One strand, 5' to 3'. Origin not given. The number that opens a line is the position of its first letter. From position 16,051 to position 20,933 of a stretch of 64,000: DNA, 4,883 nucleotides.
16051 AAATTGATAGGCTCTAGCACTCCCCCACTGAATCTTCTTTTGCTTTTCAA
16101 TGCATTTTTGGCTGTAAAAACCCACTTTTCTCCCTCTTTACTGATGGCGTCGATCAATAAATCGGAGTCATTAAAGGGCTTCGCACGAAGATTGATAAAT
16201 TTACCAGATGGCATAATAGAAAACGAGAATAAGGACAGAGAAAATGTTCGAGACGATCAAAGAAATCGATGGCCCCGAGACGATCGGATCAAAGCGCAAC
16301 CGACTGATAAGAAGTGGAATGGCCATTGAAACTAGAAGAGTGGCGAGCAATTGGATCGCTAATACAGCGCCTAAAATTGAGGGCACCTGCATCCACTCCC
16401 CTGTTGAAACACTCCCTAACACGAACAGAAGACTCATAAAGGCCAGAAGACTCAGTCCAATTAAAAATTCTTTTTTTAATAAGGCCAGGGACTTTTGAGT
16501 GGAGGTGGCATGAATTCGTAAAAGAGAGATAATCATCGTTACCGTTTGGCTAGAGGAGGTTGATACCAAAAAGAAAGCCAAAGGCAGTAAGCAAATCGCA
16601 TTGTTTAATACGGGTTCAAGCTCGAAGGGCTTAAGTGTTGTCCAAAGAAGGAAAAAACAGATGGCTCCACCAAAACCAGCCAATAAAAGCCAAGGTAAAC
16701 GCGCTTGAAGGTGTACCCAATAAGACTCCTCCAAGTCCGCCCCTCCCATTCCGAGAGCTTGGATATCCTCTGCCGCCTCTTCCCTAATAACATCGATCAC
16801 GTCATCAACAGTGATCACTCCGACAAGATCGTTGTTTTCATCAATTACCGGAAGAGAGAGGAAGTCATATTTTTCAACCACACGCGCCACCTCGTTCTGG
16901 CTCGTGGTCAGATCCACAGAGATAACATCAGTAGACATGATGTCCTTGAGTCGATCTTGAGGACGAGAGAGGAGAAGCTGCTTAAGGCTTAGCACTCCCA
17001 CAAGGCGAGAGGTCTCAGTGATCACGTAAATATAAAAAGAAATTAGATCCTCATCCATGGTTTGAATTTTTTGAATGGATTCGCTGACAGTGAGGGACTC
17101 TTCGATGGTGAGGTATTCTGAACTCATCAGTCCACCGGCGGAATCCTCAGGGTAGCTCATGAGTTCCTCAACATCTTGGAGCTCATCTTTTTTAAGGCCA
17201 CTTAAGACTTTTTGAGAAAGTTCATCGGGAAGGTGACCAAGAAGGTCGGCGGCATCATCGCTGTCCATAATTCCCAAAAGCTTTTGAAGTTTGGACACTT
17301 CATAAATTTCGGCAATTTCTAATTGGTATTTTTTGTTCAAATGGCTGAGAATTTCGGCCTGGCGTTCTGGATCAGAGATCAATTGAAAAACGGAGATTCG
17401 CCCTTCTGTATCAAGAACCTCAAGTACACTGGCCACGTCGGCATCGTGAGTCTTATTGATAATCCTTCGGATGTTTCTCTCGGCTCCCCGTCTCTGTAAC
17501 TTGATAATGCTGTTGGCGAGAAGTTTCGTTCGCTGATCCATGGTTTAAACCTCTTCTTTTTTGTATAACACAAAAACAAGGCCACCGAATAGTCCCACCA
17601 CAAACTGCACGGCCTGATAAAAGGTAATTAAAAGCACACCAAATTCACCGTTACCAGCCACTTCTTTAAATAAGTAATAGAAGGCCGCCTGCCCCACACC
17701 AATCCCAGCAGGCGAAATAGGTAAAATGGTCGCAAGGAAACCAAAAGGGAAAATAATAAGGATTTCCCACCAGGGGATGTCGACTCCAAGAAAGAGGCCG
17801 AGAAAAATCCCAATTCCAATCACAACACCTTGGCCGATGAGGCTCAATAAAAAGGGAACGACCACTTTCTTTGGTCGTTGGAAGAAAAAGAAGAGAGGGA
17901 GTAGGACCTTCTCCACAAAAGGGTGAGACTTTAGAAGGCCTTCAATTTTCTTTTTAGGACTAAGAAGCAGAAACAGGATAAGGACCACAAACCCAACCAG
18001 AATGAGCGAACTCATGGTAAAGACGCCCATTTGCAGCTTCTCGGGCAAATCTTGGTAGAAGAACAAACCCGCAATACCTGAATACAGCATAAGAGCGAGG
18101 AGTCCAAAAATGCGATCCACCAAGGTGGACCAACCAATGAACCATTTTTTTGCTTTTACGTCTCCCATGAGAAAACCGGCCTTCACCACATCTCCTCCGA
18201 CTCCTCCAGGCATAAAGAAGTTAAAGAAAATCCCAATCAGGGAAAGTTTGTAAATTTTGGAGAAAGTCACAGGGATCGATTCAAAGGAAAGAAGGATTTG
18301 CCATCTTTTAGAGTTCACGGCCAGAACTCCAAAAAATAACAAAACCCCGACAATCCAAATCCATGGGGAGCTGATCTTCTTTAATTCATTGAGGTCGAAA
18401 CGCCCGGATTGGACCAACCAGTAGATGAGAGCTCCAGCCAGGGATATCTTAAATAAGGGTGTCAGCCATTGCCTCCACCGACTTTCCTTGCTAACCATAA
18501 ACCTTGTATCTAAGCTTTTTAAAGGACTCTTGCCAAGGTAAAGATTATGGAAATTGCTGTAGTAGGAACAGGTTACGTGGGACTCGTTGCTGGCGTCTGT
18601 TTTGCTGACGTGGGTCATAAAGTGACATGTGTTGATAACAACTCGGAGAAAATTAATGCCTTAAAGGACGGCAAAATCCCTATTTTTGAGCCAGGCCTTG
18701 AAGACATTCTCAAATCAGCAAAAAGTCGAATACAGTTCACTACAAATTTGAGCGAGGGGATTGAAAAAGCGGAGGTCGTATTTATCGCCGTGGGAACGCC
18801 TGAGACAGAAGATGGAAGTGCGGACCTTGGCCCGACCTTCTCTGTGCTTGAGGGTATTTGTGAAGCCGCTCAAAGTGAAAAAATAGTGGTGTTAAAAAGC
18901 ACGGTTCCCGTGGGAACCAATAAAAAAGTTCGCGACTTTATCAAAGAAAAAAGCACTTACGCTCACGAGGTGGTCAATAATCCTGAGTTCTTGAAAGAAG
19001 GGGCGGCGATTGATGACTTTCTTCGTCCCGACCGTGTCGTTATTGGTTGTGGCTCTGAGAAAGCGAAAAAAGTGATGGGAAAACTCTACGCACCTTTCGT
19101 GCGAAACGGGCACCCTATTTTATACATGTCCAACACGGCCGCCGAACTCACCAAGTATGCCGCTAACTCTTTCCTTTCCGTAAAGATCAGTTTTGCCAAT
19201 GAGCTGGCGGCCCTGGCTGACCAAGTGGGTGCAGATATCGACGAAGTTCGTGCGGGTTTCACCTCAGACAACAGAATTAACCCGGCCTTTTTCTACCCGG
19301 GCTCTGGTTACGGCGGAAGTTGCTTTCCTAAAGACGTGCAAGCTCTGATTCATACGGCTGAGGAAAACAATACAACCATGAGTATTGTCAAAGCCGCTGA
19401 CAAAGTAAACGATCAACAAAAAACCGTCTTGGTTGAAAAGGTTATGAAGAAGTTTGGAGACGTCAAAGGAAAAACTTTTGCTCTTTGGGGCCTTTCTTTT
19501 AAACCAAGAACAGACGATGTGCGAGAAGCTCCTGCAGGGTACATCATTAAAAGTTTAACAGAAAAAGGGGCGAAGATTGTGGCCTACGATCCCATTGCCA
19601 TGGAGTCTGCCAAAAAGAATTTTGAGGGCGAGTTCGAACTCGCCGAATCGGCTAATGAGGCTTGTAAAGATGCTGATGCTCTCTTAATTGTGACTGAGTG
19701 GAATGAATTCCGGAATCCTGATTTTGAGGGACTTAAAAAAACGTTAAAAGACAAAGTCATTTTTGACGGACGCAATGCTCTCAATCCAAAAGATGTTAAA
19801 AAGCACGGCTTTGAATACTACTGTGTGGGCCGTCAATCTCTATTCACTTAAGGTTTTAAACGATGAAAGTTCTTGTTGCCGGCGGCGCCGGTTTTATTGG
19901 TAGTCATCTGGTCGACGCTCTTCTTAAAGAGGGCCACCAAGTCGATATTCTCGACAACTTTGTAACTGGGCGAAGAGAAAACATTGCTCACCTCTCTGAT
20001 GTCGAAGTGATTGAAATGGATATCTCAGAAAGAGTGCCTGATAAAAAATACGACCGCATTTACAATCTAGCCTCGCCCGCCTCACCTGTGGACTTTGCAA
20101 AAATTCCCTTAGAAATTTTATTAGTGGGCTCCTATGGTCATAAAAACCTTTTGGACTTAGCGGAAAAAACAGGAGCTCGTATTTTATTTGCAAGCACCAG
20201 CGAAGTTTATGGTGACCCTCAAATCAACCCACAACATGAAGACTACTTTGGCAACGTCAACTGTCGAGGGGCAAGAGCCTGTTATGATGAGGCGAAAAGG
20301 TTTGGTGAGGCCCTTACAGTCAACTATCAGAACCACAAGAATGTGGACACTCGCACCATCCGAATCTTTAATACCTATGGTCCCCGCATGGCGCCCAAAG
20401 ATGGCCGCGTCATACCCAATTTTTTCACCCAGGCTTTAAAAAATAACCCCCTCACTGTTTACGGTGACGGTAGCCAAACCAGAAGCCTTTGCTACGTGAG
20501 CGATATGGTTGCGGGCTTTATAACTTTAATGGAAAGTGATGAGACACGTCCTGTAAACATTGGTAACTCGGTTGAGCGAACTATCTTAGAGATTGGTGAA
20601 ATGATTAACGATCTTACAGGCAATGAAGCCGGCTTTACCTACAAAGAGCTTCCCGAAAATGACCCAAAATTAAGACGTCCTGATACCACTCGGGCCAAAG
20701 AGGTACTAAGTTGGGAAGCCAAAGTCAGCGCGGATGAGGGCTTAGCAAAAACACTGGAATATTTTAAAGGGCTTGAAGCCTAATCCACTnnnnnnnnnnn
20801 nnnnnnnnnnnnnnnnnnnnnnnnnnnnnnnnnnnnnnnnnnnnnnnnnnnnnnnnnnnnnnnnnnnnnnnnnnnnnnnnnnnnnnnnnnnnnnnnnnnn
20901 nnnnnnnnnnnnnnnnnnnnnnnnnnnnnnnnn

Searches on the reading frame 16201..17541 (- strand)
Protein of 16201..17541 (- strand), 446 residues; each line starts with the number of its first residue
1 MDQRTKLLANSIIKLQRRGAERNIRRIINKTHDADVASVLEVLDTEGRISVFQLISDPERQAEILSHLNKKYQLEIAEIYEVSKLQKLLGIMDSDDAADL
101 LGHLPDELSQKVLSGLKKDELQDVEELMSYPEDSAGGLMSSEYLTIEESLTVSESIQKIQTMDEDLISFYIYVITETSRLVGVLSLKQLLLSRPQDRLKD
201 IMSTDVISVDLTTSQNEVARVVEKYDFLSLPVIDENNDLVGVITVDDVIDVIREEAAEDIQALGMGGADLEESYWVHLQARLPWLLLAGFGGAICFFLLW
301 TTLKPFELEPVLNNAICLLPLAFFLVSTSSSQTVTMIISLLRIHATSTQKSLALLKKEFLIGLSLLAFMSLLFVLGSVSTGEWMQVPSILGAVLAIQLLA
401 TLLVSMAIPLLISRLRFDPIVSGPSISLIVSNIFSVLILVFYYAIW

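Call 70: search_protein_families(library=pfam, proteins=[window:16201-17541:-], max_evalue=0.00001)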
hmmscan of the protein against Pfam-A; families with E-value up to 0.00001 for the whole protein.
window:16201-17541:- (446 aa): 3 families
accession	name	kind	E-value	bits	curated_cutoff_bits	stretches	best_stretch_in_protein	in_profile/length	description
PF03448.22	MgtE_N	-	8e-23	81.4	25.9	1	32-133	2-102/102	MgtE intracellular N domain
PF00571.33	CBS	-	4.9e-19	68.8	24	1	199-253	2-56/57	CBS domain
PF01769.21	MgtE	-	4.8e-06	27.3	27.6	1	330-439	12-122/125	Divalent cation transporter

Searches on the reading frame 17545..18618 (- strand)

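Call 70: search_protein_families(library=pfam, proteins=[window:17545-18618:-], max_evalue=0.00001)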
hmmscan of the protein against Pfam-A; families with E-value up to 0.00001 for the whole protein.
window:17545-18618:- (357 aa): 1 family
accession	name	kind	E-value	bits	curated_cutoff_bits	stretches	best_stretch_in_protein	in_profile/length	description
PF03706.18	LPG_synthase_TM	-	4.1e-38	132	33.4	1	56-344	3-300/302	Lysylphosphatidylglycerol synthase TM region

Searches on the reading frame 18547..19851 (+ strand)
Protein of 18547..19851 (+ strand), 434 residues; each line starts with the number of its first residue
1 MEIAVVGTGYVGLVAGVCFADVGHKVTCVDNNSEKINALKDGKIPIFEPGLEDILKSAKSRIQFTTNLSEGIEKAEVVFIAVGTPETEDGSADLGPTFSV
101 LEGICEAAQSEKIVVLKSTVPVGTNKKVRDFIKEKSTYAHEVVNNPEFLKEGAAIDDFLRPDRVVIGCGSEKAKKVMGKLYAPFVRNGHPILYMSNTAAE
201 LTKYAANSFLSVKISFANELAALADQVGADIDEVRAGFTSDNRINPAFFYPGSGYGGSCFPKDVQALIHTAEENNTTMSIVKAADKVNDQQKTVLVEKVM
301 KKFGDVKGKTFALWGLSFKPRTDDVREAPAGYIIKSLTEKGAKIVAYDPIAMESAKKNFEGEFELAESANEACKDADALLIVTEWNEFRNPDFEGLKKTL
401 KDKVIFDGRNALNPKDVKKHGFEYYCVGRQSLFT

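Call 70: search_protein_families(library=pfam, proteins=[window:18547-19851:+], max_evalue=0.00001)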
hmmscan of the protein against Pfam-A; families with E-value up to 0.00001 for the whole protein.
window:18547-19851:+ (434 aa): 6 families
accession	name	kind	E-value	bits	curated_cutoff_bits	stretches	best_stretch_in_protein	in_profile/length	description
PF03721.20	UDPG_MGDP_dh_N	-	5.9e-60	202.5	27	1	1-179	1-186/187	UDP-glucose/GDP-mannose dehydrogenase family, NAD binding domain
PF03720.21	UDPG_MGDP_dh_C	-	5.7e-36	123.4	30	1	312-414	1-103/103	UDP-glucose/GDP-mannose dehydrogenase family, UDP binding domain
PF00984.24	UDPG_MGDP_dh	-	1.6e-35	121.5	25.4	1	198-289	2-93/94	UDP-glucose/GDP-mannose dehydrogenase family, central domain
PF03446.21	NAD_binding_2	-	2.2e-09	38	21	0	2-136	1-111/161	NAD binding domain of 6-phosphogluconate dehydrogenase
PF02558.23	ApbA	-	6.1e-07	29.6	22.2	1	3-94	1-86/150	Ketopantoate reductase PanE/ApbA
PF03807.23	F420_oxidored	-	1.7e-06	29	21.6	0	3-89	2-74/94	NADP oxidoreductase coenzyme F420-dependent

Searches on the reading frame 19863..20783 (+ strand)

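Call 70: search_protein_families(library=pfam, proteins=[window:19863-20783:+], max_evalue=0.00001)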
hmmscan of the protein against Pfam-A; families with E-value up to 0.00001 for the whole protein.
window:19863-20783:+ (306 aa): 3 families
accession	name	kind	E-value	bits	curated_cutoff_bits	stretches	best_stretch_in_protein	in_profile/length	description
PF01370.27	Epimerase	-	5.2e-48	164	20.9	1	3-234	1-240/240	NAD dependent epimerase/dehydratase family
PF16363.11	GDP_Man_Dehyd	-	9.6e-46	157.2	27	1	4-297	1-332/332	GDP-mannose 4,6 dehydratase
PF01073.25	3Beta_HSD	-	5.5e-12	45.7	22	1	4-218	1-224/280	3-beta hydroxysteroid dehydrogenase/isomerase family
